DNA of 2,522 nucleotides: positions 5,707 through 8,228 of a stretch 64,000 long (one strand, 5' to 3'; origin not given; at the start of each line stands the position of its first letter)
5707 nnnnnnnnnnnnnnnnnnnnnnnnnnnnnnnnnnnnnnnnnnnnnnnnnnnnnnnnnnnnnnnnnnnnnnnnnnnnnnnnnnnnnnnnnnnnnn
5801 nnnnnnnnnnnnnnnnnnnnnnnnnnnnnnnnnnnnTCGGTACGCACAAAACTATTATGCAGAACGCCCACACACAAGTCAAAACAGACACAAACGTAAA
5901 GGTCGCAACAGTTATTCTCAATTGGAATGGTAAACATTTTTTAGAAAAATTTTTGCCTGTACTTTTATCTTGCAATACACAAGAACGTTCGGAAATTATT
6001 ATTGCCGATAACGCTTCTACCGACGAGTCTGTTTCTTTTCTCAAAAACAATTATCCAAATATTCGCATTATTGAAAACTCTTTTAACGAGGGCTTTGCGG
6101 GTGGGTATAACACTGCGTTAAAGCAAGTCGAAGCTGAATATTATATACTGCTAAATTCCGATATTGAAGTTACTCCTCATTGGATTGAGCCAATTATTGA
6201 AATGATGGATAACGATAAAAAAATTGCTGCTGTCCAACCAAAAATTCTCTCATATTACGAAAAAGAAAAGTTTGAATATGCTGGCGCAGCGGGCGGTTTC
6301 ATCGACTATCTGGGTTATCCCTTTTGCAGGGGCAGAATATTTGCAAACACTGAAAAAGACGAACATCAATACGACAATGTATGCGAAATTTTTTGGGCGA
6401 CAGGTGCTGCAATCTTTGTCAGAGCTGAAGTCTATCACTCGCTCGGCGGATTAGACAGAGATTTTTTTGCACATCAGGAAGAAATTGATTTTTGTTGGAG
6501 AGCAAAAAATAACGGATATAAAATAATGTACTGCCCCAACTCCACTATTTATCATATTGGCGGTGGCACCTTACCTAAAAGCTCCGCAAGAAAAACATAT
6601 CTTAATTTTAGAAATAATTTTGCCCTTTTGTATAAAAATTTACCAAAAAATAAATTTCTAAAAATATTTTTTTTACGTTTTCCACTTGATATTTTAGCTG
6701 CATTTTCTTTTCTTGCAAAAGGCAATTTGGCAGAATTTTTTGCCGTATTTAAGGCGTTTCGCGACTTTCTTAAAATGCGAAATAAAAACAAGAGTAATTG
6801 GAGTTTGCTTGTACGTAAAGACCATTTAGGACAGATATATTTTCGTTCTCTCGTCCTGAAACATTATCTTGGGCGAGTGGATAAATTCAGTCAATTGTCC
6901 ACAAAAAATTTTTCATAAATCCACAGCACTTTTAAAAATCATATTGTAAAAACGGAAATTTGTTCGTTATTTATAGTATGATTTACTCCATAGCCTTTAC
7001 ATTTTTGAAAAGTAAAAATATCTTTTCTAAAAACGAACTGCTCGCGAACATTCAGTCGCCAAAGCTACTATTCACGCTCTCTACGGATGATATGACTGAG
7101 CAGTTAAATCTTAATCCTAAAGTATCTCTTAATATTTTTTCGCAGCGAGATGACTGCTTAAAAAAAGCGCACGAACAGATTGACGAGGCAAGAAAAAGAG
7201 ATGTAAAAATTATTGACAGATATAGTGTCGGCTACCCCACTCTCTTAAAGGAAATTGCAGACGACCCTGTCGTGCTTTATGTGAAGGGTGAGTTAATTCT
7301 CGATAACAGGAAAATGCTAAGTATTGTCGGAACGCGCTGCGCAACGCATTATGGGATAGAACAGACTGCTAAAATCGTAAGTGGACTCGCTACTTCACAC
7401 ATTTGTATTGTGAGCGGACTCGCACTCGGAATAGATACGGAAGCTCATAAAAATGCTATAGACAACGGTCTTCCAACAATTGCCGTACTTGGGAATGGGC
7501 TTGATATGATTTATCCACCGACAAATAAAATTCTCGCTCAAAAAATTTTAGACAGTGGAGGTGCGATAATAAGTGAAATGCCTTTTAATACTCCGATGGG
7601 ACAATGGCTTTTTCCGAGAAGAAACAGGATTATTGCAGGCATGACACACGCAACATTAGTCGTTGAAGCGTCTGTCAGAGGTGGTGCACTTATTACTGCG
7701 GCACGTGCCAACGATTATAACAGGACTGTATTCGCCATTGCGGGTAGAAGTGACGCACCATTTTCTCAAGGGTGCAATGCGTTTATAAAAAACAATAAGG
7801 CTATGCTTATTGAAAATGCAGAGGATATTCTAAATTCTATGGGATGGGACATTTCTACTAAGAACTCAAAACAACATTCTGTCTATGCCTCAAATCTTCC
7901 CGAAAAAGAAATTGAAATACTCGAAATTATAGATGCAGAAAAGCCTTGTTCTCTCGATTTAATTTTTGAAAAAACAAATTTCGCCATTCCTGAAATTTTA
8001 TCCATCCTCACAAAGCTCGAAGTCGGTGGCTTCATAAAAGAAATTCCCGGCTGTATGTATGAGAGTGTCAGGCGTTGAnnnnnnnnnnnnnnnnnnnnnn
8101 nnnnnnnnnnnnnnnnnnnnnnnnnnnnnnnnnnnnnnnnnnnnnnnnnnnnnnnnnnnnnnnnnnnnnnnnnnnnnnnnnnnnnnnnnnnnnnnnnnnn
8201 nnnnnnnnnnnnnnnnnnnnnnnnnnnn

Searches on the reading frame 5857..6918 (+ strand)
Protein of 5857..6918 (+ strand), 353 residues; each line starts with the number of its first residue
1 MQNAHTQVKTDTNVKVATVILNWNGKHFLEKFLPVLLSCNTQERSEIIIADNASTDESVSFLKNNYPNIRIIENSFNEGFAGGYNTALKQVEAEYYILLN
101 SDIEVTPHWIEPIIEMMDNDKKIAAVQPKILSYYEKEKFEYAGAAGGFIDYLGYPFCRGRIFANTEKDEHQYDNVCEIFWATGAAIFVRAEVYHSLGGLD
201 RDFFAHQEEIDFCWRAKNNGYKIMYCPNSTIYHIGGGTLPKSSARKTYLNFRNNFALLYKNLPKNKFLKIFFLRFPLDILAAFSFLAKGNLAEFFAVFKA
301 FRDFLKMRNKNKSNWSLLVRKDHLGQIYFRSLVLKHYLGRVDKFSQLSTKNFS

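Call 6: search_protein_families(library=pfam, proteins=[window:5857-6918:+])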
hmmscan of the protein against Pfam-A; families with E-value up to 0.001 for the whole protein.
window:5857-6918:+ (353 aa): 3 families
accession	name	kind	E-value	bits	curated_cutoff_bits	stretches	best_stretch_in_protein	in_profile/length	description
PF00535.33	Glycos_transf_2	-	3.5e-21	76.3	23.3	1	20-130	4-116/168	Glycosyl transferase family 2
PF13641.12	Glyco_tranf_2_3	-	3.2e-10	40.9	27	1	16-239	3-217/230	Glycosyltransferase like family 2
PF13632.12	Glyco_trans_2_3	-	4e-07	30.5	27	1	97-246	3-136/198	Glycosyl transferase family group 2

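Call 10: find_encoding_contigs(protein=window:5857-6918:+, flank=10000, max_places=10)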
Protein window:5857-6918:+ (353 aa): no gene with exactly this product is on record in the collection.

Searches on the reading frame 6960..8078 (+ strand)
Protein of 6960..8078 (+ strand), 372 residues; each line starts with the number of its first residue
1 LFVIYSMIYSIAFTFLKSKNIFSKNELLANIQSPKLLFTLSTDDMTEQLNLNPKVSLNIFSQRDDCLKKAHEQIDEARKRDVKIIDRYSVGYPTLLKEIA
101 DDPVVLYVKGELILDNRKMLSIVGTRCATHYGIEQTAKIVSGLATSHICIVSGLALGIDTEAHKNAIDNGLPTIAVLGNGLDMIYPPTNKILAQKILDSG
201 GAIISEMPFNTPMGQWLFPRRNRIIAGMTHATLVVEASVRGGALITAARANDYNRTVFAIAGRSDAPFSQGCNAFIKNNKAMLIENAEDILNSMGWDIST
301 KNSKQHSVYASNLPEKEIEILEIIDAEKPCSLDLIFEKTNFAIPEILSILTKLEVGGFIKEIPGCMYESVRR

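Call 6: search_protein_families(library=pfam, proteins=[window:6960-8078:+])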
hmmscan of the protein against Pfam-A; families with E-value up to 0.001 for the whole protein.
window:6960-8078:+ (372 aa): 2 families
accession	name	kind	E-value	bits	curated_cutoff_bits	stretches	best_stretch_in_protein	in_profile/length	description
PF02481.21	DNA_processg_A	-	4.3e-72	242.2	29.6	1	78-283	3-210/212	DNA recombination-mediator protein A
PF17782.7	DprA_WH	-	4e-06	27.2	22.9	1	312-364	9-60/61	DprA winged helix domain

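Call 19: find_homologous_proteins(query=window:6960-8078:+)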
Query window:6960-8078:+ (372 aa): 7943 proteins with E <= 0.001 among 8000 candidates; the best 120 are listed.
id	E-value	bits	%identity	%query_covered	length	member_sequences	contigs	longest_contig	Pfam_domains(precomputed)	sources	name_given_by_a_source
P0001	4.0e-233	791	100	96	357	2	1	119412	PF02481.22,PF17782.8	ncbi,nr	ncbi:MAG: DNA-processing protein DprA [Bacteroidales bacterium]|nr:DNA-processing protein DprA [Bact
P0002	7.2e-148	510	65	97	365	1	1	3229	PF02481.22,PF17782.8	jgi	jgi:DNA processing protein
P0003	3.9e-133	462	59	98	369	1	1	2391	PF02481.22,PF17782.8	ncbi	-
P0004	4.5e-108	379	63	75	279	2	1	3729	PF02481.22,PF17782.8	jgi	jgi:DNA processing protein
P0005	4.2e-97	343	47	98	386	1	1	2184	PF02481.22,PF17782.8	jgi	jgi:DNA processing protein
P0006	2.5e-96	341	48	98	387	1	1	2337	PF02481.22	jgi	jgi:DNA processing protein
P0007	1.9e-81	292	41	96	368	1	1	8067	PF02481.22,PF17782.8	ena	-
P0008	9.8e-77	276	40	96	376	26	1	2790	PF02481.22,PF17782.8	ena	-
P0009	2.5e-75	272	41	97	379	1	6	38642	PF02481.22,PF17782.8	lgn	-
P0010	6.8e-75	270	41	97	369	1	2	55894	PF02481.22,PF17782.8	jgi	jgi:DNA processing protein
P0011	3.1e-74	268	40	97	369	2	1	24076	PF12826.14,PF02481.22,PF17782.8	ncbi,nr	ncbi:MAG: DNA-processing protein DprA [Prevotellaceae bacterium]|nr:DNA-processing protein DprA [Pre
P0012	7.6e-74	267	40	98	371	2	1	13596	PF02481.22,PF17782.8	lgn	-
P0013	1.2e-73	266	39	98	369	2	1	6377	PF12826.14,PF02481.22,PF17782.8,PF14520.13,PF00633.30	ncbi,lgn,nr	ncbi:MAG: DNA-processing protein DprA [Prevotellaceae bacterium]|nr:DNA-processing protein DprA [Pre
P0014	2.1e-73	265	39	97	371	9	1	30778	PF02481.22,PF17782.8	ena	-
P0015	3.3e-73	265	40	97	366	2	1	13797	PF02481.22,PF17782.8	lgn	-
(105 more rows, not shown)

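Call 20: find_encoding_contigs(protein=P0001, flank=10000, max_places=5)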
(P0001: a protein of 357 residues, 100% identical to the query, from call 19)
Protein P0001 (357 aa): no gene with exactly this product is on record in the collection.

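Call 21: find_encoding_contigs(protein=P0002, flank=10000, max_places=5)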
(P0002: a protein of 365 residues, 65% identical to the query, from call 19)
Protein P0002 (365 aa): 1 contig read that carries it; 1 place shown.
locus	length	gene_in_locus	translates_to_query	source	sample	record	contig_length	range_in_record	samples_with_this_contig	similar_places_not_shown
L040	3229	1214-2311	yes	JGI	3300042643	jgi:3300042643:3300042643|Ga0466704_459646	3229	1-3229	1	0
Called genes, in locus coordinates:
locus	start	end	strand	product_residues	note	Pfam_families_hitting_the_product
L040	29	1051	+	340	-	PF00535:Glycos_transf_2, PF13641:Glyco_tranf_2_3, PF13632:Glyco_trans_2_3 (faint)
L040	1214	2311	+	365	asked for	PF02481:DNA_processg_A, PF17782:WHD_DprA (weak)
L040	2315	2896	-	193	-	PF02774:Semialdhyde_dhC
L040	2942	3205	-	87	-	PF02774:Semialdhyde_dhC (weak)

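Call 45: list_cluster_members(proteins=[P0001])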
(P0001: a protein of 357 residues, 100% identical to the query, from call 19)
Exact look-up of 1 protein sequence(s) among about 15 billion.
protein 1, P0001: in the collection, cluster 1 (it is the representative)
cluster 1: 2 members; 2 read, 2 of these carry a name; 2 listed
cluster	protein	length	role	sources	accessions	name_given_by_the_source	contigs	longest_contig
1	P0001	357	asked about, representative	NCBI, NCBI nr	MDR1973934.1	MAG: DNA-processing protein DprA [Bacteroidales bacterium] | DNA-processing protein DprA [Bacteroidales bacterium]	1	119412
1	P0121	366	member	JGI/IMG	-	DNA processing protein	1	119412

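Call 46: find_encoding_contigs(protein=P0121, flank=10000, max_places=5)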
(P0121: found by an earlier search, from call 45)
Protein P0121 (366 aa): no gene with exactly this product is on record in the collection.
